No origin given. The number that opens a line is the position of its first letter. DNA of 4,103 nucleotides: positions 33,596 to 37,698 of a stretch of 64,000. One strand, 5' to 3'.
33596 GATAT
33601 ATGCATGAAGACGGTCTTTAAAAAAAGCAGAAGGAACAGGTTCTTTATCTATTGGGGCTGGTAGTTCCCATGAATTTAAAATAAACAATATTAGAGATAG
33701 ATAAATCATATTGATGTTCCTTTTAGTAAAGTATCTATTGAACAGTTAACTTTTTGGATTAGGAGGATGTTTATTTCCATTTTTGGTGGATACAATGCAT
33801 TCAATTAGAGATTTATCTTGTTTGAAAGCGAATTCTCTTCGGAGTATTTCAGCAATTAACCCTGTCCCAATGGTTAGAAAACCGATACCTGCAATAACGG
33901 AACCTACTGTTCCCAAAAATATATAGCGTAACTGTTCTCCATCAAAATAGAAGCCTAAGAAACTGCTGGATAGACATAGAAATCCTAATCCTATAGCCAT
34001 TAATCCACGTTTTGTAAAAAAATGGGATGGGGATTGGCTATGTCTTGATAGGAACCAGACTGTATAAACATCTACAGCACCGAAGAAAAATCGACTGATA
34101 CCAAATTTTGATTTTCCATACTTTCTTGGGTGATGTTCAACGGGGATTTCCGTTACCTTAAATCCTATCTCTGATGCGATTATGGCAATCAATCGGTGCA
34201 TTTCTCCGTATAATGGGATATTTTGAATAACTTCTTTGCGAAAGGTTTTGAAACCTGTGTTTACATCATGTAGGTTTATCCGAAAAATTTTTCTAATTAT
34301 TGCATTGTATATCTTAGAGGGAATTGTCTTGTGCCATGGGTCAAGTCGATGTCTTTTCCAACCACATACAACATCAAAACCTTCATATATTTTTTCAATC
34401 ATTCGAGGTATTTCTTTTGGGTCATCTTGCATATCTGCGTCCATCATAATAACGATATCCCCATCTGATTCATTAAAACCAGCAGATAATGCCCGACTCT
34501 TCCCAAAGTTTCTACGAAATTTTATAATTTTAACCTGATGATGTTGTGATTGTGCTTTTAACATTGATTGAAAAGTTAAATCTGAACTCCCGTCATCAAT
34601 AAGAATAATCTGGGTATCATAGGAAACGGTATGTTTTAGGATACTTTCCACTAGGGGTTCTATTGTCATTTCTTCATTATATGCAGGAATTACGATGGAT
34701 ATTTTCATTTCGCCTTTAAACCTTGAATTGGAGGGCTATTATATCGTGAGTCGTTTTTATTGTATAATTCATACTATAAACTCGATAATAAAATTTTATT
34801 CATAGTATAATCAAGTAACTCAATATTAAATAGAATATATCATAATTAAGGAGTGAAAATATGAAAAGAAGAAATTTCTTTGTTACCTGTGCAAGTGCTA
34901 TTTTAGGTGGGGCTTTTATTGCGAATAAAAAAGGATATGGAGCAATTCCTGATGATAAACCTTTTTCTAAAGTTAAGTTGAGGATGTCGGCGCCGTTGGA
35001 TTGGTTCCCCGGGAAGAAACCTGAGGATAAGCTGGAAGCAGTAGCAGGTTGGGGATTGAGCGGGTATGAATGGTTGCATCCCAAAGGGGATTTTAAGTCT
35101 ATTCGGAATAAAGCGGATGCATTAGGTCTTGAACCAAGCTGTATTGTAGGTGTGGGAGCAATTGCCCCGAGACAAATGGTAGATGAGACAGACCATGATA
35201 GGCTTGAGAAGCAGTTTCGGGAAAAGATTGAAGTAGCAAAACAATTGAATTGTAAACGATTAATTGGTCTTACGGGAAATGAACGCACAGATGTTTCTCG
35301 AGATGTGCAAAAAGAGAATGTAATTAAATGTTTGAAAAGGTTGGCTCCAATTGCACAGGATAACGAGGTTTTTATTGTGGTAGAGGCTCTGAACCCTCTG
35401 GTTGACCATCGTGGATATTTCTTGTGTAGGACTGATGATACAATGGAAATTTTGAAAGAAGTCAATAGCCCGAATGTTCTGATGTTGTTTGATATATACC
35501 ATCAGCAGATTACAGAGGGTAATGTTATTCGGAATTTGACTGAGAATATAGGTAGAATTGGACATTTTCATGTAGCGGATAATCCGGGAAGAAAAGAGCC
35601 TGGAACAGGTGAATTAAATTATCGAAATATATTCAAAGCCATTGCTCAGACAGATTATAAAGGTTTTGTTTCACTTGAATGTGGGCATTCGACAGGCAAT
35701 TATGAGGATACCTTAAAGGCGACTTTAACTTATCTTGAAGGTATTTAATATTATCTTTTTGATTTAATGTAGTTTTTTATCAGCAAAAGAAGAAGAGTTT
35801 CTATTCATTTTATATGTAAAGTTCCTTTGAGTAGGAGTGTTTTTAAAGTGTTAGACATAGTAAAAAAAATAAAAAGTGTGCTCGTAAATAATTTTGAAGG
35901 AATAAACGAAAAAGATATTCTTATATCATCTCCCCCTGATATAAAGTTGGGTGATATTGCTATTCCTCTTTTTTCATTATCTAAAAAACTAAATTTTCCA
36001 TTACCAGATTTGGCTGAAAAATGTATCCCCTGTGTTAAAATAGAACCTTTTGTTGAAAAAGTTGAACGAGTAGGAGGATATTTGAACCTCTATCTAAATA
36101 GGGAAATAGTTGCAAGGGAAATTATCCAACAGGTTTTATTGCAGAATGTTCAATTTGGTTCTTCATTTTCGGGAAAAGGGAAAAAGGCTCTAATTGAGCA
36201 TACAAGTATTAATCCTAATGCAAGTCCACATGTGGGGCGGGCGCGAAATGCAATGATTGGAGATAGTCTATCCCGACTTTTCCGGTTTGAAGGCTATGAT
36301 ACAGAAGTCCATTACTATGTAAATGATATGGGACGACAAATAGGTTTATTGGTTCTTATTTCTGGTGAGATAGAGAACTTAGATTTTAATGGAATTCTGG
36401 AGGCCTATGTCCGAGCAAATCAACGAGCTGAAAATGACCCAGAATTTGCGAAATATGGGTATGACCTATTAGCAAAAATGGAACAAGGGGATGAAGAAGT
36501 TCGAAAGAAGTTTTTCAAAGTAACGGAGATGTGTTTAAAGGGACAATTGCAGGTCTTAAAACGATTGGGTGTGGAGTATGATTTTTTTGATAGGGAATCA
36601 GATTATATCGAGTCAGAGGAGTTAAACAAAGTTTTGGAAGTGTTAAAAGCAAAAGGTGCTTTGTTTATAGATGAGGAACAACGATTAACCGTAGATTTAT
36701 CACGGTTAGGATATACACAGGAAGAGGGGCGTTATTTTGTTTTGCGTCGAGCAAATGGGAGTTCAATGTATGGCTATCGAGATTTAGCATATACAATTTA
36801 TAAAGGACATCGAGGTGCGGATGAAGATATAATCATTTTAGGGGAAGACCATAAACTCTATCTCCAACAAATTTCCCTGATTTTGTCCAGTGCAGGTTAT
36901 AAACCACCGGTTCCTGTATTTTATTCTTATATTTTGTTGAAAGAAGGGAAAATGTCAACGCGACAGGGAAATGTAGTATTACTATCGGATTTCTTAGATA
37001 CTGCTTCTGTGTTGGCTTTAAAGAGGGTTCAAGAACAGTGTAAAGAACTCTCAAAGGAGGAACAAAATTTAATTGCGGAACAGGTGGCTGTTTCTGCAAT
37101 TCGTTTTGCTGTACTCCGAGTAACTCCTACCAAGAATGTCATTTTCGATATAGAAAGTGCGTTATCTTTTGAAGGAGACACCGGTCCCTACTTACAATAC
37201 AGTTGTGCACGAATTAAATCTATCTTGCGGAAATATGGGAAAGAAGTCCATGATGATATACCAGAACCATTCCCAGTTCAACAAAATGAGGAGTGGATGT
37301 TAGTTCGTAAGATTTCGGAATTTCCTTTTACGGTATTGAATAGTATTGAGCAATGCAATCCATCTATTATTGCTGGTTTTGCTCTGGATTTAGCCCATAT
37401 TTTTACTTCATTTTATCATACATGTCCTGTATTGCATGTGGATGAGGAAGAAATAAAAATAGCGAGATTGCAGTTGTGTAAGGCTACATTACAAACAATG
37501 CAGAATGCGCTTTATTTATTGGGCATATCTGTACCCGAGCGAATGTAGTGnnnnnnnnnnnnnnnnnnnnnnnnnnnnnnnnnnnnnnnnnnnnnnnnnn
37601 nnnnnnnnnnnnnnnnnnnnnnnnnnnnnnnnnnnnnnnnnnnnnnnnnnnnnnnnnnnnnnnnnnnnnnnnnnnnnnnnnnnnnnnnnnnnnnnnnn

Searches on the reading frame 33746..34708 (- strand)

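Call 69: search_protein_families(library=pfam, proteins=[window:33746-34708:-], max_evalue=0.00001)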
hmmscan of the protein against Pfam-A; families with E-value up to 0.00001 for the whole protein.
window:33746-34708:- (320 aa): 3 families
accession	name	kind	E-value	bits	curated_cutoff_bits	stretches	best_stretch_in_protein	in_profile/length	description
PF00535.33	Glycos_transf_2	-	6.8e-35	120.9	23.3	1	4-163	1-166/168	Glycosyl transferase family 2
PF13641.12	Glyco_tranf_2_3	-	1.3e-08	35.6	27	1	3-101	3-105/230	Glycosyltransferase like family 2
PF10111.15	Glyco_tranf_2_2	-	5.5e-07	29.8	27.3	1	4-95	1-94/276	Glycosyltransferase like family 2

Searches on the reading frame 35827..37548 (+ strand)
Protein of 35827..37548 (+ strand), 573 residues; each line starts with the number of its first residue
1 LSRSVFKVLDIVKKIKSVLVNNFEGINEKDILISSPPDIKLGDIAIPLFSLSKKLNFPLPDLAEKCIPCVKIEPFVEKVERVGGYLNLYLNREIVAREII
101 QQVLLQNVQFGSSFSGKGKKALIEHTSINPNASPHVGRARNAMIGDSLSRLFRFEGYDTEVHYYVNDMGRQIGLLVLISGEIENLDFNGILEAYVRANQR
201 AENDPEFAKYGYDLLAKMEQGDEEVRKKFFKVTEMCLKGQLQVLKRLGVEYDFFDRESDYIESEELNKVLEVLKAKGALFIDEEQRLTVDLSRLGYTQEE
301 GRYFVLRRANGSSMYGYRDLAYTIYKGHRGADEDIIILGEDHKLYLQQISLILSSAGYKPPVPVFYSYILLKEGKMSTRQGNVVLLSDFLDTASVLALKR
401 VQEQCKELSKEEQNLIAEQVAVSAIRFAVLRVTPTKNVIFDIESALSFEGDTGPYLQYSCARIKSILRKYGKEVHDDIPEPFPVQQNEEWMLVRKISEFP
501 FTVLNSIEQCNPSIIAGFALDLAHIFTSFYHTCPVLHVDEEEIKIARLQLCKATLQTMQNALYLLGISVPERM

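Call 69: search_protein_families(library=pfam, proteins=[window:35827-37548:+], max_evalue=0.00001)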
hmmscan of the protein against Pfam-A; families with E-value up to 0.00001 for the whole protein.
window:35827-37548:+ (573 aa): 4 families
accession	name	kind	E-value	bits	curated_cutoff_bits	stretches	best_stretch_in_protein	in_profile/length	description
PF00750.26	tRNA-synt_1d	-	1.8e-40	139.5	23.3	1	100-441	2-348/349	tRNA synthetases class I (R), catalytic domain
PF05746.21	DALR_1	-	5.6e-33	113.9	22.3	1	456-573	1-117/117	DALR anticodon binding domain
PF03485.21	Arg_tRNA_synt_N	-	1.1e-09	39.1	21.5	1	13-90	5-85/85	Arginyl tRNA synthetase N terminal domain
PF01921.24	tRNA-synt_1f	-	5.8e-07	29.2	27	0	339-394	241-301/360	tRNA synthetases class I (K)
